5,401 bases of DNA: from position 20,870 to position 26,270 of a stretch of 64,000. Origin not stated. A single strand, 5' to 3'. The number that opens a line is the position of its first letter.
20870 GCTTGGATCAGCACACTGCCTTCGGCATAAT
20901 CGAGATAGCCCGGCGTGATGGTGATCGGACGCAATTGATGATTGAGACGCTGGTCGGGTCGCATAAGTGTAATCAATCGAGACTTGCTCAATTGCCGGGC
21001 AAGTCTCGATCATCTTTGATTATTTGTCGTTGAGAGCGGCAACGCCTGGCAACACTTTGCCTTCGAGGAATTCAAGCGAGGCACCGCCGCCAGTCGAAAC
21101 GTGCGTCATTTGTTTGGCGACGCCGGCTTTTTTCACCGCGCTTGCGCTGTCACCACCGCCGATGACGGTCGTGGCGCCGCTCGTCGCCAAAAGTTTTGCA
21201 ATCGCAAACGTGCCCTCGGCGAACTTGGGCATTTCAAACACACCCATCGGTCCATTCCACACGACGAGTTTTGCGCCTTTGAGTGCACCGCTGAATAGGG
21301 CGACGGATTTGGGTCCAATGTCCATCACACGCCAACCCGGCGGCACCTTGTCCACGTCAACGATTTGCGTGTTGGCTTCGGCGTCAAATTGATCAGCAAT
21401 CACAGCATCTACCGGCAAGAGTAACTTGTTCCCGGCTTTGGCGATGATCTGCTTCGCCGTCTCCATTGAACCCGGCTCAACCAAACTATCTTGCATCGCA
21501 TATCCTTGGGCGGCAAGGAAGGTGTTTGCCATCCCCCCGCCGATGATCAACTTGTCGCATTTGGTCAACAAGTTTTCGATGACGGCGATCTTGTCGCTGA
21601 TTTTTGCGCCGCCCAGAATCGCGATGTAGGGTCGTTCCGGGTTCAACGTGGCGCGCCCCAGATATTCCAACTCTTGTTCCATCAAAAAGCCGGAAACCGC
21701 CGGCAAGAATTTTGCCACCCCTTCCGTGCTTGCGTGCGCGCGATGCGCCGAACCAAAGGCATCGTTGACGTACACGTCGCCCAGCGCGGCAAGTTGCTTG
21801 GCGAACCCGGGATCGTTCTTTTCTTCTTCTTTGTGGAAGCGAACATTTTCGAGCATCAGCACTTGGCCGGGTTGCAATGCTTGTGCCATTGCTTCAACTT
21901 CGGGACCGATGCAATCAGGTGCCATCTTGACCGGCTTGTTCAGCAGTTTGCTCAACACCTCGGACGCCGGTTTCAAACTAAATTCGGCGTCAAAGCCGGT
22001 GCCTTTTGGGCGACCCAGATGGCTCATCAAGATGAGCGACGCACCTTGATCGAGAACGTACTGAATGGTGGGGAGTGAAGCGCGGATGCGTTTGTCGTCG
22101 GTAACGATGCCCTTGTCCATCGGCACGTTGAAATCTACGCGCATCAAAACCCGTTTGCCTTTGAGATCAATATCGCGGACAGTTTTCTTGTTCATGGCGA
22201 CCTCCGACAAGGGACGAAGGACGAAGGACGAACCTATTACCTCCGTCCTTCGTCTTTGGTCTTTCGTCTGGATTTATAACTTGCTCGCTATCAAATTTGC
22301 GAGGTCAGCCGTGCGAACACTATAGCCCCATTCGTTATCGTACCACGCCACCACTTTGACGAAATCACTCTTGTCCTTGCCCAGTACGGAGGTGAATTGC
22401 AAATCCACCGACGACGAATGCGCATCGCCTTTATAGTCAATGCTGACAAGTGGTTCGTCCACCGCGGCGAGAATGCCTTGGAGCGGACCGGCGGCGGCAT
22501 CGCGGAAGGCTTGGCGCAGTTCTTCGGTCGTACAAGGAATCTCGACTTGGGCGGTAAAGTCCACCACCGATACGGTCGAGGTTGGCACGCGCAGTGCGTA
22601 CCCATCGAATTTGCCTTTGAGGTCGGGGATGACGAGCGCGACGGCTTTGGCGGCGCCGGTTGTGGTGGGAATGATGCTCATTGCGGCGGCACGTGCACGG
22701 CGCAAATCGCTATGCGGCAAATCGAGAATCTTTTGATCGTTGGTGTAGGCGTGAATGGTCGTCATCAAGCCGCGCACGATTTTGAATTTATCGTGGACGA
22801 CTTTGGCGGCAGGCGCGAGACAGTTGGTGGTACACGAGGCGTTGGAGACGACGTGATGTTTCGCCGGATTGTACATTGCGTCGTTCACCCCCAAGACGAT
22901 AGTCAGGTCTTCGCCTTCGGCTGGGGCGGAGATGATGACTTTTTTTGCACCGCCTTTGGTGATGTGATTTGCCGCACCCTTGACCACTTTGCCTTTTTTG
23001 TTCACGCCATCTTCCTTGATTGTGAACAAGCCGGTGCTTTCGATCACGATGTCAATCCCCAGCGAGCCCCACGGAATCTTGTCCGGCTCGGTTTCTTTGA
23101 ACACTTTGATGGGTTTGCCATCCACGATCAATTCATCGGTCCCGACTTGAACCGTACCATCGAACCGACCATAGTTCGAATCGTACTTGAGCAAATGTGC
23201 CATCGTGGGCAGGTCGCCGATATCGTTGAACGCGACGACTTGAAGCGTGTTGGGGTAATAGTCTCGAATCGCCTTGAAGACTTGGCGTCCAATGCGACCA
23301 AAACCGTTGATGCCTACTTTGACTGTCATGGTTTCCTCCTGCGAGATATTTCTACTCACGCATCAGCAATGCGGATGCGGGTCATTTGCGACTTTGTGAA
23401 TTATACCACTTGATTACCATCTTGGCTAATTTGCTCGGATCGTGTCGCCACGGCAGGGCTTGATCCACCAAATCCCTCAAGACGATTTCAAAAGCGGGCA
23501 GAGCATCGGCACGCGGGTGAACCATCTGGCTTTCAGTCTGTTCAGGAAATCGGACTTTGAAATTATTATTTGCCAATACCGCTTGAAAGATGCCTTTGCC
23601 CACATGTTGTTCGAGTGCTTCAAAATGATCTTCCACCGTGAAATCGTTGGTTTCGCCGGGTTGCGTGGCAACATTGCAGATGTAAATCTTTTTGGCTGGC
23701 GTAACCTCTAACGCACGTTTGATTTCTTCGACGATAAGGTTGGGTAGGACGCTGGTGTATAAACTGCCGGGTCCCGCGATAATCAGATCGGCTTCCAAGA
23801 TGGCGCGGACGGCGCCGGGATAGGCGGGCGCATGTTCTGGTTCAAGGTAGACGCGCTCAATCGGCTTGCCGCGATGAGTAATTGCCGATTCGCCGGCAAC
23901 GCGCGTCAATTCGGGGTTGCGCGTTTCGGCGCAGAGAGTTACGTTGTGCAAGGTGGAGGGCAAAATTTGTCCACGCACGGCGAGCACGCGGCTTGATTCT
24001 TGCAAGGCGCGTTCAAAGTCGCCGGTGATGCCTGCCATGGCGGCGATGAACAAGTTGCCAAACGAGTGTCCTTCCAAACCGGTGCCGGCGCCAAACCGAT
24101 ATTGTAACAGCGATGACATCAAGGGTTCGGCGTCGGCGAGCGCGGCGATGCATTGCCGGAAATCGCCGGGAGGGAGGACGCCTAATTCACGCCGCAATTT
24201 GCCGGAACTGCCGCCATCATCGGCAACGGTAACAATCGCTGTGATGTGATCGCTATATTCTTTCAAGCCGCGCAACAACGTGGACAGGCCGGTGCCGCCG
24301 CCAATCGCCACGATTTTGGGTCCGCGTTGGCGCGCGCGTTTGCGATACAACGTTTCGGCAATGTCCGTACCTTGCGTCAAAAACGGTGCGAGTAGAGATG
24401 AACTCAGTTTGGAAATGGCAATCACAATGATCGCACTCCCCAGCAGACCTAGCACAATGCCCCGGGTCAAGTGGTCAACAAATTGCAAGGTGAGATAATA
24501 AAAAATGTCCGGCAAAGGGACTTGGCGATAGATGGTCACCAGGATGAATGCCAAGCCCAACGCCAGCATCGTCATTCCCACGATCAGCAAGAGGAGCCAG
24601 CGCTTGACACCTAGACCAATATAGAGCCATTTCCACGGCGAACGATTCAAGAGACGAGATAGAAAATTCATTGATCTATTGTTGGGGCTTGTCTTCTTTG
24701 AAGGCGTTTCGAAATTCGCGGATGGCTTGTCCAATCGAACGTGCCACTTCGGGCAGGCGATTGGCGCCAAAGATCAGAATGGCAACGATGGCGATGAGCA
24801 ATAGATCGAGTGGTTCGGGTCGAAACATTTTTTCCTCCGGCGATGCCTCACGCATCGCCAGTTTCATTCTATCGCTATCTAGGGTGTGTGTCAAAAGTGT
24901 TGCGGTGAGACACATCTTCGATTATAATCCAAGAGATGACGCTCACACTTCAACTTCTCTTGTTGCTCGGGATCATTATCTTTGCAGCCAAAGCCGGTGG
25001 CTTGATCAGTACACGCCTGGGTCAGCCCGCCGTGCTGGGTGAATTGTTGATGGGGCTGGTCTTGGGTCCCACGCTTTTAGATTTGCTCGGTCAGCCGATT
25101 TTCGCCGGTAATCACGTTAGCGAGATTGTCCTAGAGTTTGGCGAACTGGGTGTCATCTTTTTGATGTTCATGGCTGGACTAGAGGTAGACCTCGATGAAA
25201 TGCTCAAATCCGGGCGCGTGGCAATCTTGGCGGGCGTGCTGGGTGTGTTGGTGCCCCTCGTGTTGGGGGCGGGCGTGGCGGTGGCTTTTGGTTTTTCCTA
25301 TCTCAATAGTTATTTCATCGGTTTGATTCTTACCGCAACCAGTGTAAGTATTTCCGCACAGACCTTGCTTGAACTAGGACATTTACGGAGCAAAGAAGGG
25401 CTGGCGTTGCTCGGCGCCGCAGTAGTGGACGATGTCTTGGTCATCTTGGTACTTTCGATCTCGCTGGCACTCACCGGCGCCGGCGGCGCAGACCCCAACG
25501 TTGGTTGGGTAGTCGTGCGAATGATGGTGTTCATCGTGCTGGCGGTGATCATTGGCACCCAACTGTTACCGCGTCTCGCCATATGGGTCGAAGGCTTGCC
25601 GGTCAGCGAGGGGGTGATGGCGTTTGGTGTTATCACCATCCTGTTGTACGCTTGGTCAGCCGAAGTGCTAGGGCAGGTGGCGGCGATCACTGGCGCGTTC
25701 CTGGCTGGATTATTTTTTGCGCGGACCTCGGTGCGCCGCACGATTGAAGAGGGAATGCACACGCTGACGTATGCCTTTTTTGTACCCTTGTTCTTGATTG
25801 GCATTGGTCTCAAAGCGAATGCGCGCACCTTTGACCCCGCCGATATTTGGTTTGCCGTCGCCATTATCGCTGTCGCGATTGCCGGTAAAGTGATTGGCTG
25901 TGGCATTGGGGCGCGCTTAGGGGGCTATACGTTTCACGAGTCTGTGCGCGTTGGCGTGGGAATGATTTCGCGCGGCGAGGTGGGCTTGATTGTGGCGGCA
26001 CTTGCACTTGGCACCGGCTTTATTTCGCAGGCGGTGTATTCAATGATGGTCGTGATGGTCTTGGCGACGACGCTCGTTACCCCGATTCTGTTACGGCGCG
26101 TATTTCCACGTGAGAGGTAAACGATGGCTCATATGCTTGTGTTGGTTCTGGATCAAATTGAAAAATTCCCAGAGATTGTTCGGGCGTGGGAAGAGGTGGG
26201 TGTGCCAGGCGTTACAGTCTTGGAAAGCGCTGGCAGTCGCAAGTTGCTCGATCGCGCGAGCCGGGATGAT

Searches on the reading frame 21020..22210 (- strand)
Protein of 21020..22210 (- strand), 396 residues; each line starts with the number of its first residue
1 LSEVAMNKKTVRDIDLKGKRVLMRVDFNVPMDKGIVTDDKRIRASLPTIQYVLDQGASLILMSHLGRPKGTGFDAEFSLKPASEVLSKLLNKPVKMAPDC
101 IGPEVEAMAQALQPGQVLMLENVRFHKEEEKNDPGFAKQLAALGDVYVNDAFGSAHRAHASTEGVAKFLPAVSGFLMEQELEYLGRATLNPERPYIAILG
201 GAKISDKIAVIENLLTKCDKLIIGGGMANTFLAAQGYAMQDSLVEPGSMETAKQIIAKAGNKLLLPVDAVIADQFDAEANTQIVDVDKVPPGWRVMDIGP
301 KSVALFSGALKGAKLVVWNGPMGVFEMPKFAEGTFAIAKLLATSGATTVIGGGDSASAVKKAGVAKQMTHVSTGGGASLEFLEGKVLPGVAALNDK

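Call 83: search_protein_families(library=pfam, proteins=[window:21020-22210:-], max_evalue=0.00001)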
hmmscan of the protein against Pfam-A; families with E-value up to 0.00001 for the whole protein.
window:21020-22210:- (396 aa): 1 family
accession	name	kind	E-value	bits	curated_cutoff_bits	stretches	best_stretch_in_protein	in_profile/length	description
PF00162.24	PGK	-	2.8e-167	557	27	1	11-385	1-379/379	Phosphoglycerate kinase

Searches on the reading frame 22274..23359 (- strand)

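Call 83: search_protein_families(library=pfam, proteins=[window:22274-23359:-], max_evalue=0.00001)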
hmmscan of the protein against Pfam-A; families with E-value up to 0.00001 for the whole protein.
window:22274-23359:- (361 aa): 2 families
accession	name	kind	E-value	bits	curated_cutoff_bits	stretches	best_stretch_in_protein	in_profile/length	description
PF02800.25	Gp_dh_C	-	1.1e-58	197.8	24.4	1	181-340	1-158/158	Glyceraldehyde 3-phosphate dehydrogenase, C-terminal domain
PF00044.30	Gp_dh_N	-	4.4e-36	123.7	31.7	1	13-113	1-99/101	Glyceraldehyde 3-phosphate dehydrogenase, NAD binding domain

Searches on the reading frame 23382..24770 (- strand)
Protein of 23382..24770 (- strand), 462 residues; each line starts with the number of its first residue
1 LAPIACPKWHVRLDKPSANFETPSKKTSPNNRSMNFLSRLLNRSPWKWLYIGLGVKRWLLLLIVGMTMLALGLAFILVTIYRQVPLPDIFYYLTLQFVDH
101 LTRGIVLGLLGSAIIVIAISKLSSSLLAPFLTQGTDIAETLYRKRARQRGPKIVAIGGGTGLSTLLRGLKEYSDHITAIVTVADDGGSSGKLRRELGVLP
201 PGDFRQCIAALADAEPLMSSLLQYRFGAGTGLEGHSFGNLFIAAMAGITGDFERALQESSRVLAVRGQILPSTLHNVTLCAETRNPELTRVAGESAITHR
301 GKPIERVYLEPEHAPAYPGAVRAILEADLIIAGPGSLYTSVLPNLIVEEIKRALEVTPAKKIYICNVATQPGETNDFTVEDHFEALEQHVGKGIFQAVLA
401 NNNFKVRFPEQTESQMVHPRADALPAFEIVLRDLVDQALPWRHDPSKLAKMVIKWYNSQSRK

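Call 83: search_protein_families(library=pfam, proteins=[window:23382-24770:-], max_evalue=0.00001)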
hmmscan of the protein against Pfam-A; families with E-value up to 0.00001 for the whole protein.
window:23382-24770:- (462 aa): 1 family
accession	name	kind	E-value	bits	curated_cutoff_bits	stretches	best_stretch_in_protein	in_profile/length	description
PF01933.23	CofD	-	1e-103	347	30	1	153-406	1-256/290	2-phospho-L-lactate transferase CofD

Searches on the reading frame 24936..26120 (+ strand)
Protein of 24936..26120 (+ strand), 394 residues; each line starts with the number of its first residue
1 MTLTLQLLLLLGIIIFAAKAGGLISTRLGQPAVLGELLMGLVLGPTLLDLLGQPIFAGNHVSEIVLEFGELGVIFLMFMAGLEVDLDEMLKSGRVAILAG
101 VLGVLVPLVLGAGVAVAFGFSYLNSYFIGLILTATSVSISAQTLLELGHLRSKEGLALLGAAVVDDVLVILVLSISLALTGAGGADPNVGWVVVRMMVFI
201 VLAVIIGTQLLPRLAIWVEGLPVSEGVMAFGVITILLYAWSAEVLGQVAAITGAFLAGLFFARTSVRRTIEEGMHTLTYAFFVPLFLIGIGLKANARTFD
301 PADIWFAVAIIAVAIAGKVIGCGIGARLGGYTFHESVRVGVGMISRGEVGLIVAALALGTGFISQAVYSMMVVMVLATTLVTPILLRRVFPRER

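Call 83: search_protein_families(library=pfam, proteins=[window:24936-26120:+], max_evalue=0.00001)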
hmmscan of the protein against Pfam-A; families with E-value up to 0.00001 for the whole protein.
window:24936-26120:+ (394 aa): 1 family
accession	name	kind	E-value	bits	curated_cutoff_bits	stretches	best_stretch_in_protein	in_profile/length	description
PF00999.27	Na_H_Exchanger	-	2.6e-61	208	26.2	1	18-388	7-371/375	Sodium/hydrogen exchanger, transmembrane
